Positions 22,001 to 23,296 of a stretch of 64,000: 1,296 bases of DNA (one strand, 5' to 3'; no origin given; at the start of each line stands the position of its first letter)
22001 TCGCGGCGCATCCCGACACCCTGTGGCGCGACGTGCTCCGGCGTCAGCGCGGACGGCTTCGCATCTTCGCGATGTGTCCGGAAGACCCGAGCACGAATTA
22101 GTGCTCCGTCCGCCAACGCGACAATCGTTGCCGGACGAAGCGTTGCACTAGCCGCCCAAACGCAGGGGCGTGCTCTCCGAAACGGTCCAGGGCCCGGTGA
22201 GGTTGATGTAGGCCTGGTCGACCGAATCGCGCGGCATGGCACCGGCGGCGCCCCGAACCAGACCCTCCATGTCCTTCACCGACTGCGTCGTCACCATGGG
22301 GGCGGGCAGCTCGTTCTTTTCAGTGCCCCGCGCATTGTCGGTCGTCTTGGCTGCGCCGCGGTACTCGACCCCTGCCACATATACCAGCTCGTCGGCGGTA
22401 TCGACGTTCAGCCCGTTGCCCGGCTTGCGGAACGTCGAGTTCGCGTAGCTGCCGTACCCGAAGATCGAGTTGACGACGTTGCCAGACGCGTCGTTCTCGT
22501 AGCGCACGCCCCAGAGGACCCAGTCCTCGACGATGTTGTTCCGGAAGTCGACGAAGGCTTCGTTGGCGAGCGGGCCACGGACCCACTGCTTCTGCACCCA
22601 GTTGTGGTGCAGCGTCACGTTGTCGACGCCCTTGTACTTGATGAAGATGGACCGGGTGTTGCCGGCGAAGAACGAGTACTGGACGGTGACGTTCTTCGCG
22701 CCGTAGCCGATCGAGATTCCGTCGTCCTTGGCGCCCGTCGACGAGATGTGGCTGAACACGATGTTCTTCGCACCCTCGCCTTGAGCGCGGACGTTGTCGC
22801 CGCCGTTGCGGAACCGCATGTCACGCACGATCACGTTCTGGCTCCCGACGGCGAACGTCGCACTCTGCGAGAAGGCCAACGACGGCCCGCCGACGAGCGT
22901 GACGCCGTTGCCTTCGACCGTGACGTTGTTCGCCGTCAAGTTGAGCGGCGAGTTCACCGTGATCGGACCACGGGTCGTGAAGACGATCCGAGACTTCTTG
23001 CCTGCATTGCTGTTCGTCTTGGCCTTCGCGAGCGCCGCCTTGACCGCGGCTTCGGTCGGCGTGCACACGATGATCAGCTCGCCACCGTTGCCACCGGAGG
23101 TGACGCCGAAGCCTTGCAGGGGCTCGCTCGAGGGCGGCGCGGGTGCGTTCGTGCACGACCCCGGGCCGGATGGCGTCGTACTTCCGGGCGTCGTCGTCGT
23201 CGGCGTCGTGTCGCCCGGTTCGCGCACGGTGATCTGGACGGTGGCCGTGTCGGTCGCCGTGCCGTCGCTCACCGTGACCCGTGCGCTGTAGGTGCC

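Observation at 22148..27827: Tandem pair of ~920-aa secreted FG-GAP / PKD / beta-helix proteins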

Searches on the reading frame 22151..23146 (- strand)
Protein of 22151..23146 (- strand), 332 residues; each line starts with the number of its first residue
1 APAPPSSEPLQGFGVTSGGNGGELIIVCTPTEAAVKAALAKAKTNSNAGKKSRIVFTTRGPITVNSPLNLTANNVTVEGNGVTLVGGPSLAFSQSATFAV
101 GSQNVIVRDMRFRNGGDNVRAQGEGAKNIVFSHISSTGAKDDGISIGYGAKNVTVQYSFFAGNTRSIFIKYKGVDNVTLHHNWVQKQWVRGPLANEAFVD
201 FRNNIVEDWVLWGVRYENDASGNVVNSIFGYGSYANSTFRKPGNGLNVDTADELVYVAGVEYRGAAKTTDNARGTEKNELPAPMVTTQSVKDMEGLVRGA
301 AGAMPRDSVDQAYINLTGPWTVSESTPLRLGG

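Call 13: search_solved_structures(query=window:22151-23146:-, max_evalue=10, show_alignments=3)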
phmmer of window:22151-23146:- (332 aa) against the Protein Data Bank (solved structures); distinct sequences matched with E-value up to 10: 2.
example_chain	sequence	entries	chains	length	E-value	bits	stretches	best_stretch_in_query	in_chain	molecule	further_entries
6fi2_A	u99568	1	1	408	4.7e-07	32.5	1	11-274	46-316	VexL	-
9buj_A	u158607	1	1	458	4.1e-06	29.4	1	11-274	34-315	Pectate lyase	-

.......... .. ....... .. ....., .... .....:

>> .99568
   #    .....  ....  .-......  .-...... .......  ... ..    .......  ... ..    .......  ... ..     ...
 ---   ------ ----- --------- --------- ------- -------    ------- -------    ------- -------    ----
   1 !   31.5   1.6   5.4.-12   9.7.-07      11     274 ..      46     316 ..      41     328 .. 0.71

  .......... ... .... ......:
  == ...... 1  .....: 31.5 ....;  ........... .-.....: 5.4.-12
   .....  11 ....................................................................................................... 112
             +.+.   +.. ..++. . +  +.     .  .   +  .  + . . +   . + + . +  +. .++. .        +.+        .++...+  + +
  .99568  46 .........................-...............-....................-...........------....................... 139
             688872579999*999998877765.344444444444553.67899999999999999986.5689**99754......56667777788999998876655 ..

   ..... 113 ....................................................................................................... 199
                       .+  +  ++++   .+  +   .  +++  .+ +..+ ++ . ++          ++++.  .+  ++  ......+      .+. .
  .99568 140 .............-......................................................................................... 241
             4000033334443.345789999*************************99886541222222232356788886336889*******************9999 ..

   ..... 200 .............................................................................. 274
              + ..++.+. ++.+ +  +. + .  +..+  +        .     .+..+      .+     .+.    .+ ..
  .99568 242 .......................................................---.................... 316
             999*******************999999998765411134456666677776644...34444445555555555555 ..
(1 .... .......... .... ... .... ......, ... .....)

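Call 31: find_homologous_proteins(query=window:22151-23131:-, max_evalue=0.001)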
Query window:22151-23131:- (327 aa): 130 proteins with E <= 0.001 among 2258 candidates; the best 120 are listed.
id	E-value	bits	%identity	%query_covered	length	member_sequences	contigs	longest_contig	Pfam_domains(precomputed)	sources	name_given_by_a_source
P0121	1.9e-123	430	64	99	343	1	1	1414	-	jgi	jgi:hypothetical protein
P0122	2.3e-112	393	60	99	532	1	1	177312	PF00801.27,PF18911.7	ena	-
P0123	6.2e-109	382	64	84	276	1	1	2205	-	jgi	jgi:hypothetical protein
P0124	1.5e-95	338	53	99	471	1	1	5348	-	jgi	jgi:hypothetical protein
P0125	4.9e-94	333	51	94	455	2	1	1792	PF00801.27,PF18911.7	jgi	-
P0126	8.9e-94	332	52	99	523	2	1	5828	-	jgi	jgi:hypothetical protein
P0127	2.2e-92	328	53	94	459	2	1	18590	PF00801.27,PF18911.7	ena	-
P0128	4.1e-91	324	53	98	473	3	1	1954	PF00801.27,PF18911.7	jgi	jgi:hypothetical protein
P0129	1.3e-90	322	54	85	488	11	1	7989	PF00801.27,PF18911.7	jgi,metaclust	metaclust:\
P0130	8.0e-89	316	50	99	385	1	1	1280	PF00801.27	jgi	jgi:hypothetical protein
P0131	9.3e-89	316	53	94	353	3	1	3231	-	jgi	jgi:pectate lyase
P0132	3.3e-88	314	50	94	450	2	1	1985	PF00801.27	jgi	jgi:hypothetical protein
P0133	5.3e-88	313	55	85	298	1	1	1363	-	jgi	jgi:hypothetical protein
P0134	7.1e-88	313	51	98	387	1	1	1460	-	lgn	-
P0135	1.7e-87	312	51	94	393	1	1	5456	-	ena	-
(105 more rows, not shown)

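Call 41: search_solved_structures(query=A4, max_evalue=1, show_alignments=3)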
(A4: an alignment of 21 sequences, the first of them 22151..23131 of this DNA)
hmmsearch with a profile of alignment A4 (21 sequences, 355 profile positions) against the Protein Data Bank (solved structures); distinct sequences matched with E-value up to 1: 10.
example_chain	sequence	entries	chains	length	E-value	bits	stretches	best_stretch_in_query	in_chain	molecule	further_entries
6fi2_A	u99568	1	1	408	6.2e-21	77.9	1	32-255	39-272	VexL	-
9buj_A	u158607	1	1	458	7.2e-12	48.1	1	35-290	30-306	Pectate lyase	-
2qx3_A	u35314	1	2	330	4.4e-05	25.7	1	40-231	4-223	Pectate lyase II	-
2qxz_A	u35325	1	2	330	5.6e-05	25.4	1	40-217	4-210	pectate lyase II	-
2qy1_A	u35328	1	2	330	8e-05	24.9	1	40-217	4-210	Pectate lyase II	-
1pxz_A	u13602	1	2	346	0.00015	24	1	33-111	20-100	Major pollen allergen Jun a 1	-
7xks_A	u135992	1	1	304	0.018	17.2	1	39-216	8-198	Pectate lyase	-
8ya2_B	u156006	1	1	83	0.57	12.2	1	228-254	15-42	Cell division protein FtsQ,Lactose permease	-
8y9y_B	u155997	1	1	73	0.83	11.7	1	228-251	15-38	Substrate FtsQ-LacY(+1C)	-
8ya0_B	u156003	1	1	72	0.88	11.6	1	228-252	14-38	Cell division protein FtsQ,Lactose permease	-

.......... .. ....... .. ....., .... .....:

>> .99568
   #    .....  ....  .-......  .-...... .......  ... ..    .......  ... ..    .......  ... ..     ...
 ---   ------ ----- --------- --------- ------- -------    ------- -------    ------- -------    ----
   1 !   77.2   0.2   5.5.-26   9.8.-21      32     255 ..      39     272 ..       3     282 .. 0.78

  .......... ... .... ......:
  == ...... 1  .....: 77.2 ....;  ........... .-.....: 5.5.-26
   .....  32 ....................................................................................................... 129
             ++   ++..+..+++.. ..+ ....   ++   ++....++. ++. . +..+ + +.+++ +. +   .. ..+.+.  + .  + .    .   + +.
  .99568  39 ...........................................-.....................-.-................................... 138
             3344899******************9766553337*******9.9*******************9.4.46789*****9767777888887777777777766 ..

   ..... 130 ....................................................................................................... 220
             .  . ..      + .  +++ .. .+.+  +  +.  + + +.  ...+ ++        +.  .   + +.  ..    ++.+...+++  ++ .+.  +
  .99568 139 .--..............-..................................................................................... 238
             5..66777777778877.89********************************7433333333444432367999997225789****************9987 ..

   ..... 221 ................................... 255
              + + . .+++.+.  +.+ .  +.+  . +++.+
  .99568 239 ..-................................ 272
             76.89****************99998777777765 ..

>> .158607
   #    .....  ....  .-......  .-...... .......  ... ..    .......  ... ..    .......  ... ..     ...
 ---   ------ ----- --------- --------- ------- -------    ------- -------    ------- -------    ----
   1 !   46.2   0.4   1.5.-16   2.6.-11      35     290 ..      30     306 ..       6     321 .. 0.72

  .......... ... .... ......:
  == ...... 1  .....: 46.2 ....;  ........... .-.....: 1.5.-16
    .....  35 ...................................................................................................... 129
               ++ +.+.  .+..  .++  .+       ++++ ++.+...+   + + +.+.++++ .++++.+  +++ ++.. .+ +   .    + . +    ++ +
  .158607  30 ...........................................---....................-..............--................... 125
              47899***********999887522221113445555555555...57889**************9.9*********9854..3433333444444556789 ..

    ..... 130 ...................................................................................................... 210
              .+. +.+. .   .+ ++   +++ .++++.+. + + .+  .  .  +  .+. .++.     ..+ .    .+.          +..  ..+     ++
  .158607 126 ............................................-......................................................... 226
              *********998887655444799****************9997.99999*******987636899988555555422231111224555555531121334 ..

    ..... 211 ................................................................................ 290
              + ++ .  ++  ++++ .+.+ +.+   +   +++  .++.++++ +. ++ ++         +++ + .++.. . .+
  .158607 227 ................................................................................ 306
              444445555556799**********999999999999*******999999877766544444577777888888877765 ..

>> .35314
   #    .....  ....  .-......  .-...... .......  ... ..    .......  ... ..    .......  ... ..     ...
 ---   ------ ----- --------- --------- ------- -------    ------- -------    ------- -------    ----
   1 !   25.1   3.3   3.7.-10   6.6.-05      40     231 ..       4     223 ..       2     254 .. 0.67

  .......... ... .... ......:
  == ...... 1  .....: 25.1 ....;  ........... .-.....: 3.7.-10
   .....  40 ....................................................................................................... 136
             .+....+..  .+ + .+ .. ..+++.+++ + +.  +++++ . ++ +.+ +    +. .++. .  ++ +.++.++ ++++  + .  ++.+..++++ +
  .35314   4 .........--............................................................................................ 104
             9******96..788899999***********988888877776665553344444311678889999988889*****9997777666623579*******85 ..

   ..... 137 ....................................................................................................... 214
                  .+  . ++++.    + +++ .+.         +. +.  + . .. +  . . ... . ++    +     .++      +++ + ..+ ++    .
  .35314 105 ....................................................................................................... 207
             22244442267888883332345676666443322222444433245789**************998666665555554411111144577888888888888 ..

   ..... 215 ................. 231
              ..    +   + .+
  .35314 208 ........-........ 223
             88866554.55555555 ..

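Call 42: search_protein_families(library=pfam, alignment_id=A4, max_evalue=0.01)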
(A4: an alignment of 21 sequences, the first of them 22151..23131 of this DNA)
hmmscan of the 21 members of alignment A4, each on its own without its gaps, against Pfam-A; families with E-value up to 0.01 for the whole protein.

A. member 1, window:22151-23131:- (327 aa): 2 families
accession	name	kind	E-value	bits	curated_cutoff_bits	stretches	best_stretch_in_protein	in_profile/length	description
PF13229.12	Beta_helix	-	7.2e-06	26.2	25.9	1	96-215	7-124/158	Right handed beta helix region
PF00544.25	Pectate_lyase_4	-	4.7e-05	23.5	24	1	93-206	55-193/211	Pectate lyase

B. families by the number of members that match (of 21 scanned): 3 families
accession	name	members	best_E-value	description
PF13229.12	Beta_helix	7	6.3e-19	Right handed beta helix region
PF00544.25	Pectate_lyase_4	2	4.7e-05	Pectate lyase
PF05048.19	NosD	1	1.8e-06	Periplasmic copper-binding protein (NosD)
